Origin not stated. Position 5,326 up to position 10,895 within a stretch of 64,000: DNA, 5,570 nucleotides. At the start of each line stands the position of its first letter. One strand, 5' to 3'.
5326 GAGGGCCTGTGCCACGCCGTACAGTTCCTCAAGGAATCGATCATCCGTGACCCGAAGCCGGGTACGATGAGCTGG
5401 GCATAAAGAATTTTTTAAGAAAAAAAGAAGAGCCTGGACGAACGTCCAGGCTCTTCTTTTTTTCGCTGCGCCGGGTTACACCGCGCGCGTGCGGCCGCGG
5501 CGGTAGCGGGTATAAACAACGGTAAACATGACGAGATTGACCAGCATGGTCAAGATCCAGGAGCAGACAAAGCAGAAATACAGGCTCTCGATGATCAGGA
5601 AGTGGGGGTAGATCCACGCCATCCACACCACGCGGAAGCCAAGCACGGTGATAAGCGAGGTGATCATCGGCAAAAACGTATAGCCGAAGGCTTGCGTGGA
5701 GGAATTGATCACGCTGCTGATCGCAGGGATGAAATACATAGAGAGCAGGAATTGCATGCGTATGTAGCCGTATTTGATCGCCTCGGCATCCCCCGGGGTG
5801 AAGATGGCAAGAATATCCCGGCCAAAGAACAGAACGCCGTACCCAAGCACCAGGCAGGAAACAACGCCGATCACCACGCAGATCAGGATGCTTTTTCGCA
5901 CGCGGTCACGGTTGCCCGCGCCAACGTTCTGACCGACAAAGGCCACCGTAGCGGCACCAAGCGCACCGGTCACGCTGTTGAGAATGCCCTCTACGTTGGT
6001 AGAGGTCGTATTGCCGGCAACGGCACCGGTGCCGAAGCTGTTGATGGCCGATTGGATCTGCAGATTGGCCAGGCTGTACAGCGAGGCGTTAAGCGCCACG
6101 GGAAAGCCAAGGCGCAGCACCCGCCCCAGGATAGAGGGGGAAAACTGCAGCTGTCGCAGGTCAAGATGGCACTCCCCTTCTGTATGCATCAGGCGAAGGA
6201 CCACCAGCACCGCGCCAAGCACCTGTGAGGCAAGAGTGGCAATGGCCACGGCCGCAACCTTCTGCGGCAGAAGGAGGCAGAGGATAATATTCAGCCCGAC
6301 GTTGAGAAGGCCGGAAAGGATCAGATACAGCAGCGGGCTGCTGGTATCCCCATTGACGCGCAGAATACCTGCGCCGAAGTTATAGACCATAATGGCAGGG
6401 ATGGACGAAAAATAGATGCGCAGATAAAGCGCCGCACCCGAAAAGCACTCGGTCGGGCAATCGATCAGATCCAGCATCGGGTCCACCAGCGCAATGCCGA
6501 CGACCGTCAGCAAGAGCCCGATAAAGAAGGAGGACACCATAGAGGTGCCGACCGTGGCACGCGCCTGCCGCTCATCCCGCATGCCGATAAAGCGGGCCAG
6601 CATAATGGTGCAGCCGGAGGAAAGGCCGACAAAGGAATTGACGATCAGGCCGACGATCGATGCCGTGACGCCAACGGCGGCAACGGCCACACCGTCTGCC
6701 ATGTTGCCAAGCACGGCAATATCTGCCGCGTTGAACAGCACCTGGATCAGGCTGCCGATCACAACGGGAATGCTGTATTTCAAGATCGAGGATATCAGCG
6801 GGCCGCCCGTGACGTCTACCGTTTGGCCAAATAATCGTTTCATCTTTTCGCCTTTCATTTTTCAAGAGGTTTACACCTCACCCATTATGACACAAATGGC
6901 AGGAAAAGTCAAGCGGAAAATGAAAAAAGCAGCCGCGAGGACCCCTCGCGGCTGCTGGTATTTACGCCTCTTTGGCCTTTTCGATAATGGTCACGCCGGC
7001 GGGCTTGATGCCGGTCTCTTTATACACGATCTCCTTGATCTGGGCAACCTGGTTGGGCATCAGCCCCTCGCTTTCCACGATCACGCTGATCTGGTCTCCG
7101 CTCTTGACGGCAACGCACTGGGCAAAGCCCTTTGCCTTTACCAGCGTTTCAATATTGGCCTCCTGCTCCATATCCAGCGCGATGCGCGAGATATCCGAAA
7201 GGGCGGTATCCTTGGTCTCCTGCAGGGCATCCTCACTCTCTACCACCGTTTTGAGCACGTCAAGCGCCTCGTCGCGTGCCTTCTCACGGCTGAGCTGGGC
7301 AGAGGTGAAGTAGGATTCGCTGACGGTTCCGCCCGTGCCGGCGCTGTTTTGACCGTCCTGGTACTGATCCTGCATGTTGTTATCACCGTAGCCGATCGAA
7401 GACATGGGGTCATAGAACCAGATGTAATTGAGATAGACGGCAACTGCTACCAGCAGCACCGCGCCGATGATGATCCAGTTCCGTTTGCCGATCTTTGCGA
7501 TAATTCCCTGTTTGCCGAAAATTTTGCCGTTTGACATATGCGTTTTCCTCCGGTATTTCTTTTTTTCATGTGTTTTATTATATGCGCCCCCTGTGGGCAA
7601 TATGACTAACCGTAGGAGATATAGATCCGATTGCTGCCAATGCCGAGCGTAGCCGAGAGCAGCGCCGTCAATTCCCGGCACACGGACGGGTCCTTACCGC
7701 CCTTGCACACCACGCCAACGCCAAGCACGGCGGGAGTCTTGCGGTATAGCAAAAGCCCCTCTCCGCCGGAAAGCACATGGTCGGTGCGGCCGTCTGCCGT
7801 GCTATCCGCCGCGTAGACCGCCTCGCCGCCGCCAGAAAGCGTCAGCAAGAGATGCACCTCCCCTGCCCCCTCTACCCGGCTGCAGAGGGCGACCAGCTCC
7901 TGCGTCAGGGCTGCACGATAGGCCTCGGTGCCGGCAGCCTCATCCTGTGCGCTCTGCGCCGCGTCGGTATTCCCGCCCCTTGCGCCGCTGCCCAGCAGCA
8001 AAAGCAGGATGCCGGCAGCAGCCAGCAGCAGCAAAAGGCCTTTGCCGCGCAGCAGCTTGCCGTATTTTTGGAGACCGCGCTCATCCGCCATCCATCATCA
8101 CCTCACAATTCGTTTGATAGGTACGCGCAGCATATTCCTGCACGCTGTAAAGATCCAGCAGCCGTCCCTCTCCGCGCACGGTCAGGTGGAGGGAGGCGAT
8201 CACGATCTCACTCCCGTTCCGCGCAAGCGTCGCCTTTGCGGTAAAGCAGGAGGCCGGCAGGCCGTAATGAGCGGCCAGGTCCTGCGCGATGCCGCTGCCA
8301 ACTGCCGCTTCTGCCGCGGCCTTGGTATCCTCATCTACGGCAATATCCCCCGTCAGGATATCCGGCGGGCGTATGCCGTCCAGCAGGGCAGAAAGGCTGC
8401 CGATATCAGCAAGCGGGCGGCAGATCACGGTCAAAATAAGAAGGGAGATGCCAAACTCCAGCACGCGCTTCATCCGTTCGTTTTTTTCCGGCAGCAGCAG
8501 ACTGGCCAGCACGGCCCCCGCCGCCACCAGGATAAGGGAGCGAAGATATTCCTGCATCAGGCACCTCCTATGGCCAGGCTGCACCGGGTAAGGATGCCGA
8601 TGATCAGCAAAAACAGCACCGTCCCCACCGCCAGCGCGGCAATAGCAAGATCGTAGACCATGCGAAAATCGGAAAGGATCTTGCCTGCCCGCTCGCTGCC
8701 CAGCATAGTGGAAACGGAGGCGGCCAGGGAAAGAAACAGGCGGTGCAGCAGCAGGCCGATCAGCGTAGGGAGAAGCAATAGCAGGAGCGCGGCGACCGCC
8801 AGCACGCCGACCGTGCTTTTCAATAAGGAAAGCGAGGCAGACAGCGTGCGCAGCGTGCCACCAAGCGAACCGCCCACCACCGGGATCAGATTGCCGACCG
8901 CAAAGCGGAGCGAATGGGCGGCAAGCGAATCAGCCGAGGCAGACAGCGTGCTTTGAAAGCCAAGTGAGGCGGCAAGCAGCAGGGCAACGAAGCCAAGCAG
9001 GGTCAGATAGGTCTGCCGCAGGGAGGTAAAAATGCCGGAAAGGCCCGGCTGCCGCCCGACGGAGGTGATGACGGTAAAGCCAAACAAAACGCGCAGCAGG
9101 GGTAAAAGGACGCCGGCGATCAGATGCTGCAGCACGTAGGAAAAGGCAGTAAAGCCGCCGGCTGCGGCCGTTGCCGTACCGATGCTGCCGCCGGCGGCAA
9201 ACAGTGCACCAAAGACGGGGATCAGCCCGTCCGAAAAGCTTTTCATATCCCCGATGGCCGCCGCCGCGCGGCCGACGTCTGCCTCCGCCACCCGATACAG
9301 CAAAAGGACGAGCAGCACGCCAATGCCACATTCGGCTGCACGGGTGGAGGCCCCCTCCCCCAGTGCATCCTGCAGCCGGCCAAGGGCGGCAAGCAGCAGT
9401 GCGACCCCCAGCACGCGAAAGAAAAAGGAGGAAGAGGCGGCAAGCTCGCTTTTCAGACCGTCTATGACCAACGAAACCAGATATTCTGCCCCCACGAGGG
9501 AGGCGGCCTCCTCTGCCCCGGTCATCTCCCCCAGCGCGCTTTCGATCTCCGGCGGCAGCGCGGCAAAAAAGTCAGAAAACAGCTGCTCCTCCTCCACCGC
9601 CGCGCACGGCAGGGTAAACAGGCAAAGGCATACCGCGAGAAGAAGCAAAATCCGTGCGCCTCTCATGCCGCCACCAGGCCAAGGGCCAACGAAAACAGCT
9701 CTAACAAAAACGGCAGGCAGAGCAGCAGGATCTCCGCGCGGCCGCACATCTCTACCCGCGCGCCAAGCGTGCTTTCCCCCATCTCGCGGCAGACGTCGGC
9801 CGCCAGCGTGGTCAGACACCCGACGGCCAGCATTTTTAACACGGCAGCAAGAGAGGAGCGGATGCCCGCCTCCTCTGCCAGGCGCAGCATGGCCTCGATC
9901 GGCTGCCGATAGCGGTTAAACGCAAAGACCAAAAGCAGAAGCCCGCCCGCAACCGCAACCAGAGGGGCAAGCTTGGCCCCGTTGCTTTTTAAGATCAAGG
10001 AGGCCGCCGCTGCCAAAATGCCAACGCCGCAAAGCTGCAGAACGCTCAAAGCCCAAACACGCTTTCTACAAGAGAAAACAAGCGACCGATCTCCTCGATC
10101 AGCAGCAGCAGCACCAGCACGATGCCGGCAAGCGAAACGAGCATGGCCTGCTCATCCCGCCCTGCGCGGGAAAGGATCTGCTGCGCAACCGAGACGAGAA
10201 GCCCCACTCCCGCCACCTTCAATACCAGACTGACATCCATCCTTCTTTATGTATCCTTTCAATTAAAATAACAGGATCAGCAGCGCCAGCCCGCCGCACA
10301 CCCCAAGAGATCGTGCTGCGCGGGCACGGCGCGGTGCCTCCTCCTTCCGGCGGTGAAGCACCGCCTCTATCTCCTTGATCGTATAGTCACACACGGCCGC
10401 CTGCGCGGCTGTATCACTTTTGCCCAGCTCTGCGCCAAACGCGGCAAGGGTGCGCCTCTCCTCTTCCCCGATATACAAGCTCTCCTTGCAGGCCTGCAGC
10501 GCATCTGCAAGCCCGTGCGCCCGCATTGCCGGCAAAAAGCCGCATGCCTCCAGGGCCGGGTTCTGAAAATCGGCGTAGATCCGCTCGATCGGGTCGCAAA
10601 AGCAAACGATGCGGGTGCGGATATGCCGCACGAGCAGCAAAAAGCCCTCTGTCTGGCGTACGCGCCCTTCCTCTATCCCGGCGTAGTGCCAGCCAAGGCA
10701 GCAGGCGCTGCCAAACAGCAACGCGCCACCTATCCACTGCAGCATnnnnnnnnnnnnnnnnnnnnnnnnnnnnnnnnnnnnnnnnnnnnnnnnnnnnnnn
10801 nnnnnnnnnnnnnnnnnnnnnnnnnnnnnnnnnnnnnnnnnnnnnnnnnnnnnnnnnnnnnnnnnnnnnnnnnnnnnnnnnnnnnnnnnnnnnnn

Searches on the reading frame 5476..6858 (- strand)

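Call 76: search_protein_families(library=pfam, proteins=[window:5476-6858:-])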
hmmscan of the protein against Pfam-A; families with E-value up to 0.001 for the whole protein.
window:5476-6858:- (460 aa): 1 family
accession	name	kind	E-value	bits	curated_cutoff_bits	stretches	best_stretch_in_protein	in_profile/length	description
PF01554.23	MatE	-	8.9e-37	126.7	24.9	2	31-192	1-161/161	MatE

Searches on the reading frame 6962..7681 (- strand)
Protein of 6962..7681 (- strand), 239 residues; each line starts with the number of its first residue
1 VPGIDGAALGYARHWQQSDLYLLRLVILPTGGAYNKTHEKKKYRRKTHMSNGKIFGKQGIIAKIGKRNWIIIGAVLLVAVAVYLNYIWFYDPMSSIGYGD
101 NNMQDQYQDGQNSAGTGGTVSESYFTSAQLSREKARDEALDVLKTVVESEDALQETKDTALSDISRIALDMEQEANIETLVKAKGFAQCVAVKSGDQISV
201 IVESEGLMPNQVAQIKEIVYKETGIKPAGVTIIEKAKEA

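Call 76: search_protein_families(library=pfam, proteins=[window:6962-7681:-])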
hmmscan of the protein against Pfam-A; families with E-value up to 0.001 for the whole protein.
window:6962-7681:- (239 aa): 1 family
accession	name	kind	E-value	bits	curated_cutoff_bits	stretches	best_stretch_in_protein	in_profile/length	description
PF12685.13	SpoIIIAH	-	4.8e-32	111.9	30.6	1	66-232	1-191/191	SpoIIIAH-like protein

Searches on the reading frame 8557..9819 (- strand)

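Call 76: search_protein_families(library=pfam, proteins=[window:8557-9819:-])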
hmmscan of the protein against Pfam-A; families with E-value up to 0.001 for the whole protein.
window:8557-9819:- (420 aa): 1 family
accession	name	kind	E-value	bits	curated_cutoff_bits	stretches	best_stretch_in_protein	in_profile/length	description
PF09546.15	Spore_III_AE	-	5.9e-37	128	27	1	112-411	20-318/321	Stage III sporulation protein AE (spore_III_AE)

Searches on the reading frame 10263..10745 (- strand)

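Call 76: search_protein_families(library=pfam, proteins=[window:10263-10745:-])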
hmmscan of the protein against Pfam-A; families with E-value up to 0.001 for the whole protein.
window:10263-10745:- (160 aa): 1 family
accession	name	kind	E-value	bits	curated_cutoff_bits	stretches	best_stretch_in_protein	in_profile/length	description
PF09548.15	Spore_III_AB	-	2.8e-22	80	32.5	1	4-160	2-170/170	Stage III sporulation protein AB (spore_III_AB)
